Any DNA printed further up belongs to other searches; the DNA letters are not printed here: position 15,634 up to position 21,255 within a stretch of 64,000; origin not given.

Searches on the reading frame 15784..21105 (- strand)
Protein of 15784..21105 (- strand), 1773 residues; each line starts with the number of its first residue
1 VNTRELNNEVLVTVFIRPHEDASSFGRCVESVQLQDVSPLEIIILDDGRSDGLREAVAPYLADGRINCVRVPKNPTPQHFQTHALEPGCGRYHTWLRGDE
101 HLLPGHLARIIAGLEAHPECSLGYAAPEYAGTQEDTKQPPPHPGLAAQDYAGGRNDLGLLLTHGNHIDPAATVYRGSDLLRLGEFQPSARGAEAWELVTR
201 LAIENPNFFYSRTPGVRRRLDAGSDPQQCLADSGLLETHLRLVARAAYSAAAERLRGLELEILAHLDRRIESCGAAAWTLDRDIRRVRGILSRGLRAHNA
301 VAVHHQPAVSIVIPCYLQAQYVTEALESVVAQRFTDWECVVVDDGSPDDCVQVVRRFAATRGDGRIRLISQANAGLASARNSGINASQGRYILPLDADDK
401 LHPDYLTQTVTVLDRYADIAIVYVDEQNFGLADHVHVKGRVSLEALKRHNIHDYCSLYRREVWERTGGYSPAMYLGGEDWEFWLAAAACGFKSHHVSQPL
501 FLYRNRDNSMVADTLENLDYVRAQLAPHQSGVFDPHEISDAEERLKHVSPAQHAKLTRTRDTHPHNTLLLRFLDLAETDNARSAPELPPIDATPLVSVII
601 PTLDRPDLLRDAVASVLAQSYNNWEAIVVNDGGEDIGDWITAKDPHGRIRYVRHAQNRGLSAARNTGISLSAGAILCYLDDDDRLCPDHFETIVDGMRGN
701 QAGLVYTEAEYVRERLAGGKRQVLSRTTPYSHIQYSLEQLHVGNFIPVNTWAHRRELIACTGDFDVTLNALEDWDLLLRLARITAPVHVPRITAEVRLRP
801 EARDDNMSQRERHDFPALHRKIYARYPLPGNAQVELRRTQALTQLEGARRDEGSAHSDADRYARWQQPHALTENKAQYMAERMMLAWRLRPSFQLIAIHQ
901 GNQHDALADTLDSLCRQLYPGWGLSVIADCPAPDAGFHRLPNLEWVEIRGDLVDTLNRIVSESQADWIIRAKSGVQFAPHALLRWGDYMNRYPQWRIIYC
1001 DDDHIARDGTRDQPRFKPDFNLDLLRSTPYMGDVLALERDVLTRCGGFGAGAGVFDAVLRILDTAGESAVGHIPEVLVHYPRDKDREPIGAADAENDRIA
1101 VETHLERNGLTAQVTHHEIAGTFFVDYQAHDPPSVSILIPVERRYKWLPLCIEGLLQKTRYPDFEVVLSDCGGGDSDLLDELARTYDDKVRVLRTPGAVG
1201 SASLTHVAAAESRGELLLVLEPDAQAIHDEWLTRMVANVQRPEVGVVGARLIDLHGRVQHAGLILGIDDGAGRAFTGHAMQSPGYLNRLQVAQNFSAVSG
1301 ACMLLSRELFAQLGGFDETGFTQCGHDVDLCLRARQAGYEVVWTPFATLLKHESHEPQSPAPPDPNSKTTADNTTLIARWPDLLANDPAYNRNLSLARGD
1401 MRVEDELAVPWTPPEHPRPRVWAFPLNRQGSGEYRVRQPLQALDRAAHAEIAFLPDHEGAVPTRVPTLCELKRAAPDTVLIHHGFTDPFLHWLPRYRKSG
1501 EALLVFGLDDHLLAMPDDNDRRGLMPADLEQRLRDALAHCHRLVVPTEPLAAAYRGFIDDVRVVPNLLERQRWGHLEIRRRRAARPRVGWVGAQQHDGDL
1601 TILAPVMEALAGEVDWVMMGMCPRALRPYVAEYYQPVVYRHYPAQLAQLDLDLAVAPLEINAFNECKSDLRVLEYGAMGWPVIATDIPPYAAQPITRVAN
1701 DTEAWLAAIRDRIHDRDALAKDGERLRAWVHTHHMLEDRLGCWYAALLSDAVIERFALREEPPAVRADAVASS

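Call 56: search_protein_families(library=pfam, proteins=[window:15784-21105:-], max_evalue=0.00001)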
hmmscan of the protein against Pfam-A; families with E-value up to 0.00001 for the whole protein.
window:15784-21105:- (1773 aa): 6 families
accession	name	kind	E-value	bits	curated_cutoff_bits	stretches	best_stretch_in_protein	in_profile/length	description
PF00535.33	Glycos_transf_2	-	6.4e-87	290.2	23.3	4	310-463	1-164/168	Glycosyl transferase family 2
PF13641.12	Glyco_tranf_2_3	-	5e-46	158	27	3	307-500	1-208/230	Glycosyltransferase like family 2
PF10111.15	Glyco_tranf_2_2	-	1.5e-28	100.6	27.3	2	310-511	1-223/276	Glycosyltransferase like family 2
PF13632.12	Glyco_trans_2_3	-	2.7e-13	50.6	27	0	1297-1355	71-125/198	Glycosyl transferase family group 2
PF13506.12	Glyco_transf_21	-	2.1e-10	40.8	21.7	0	1210-1343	27-146/174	Glycosyl transferase family 21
PF02709.20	Glyco_transf_7C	-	1.7e-06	28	23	0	1293-1346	14-67/78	N-terminal domain of galactosyltransferase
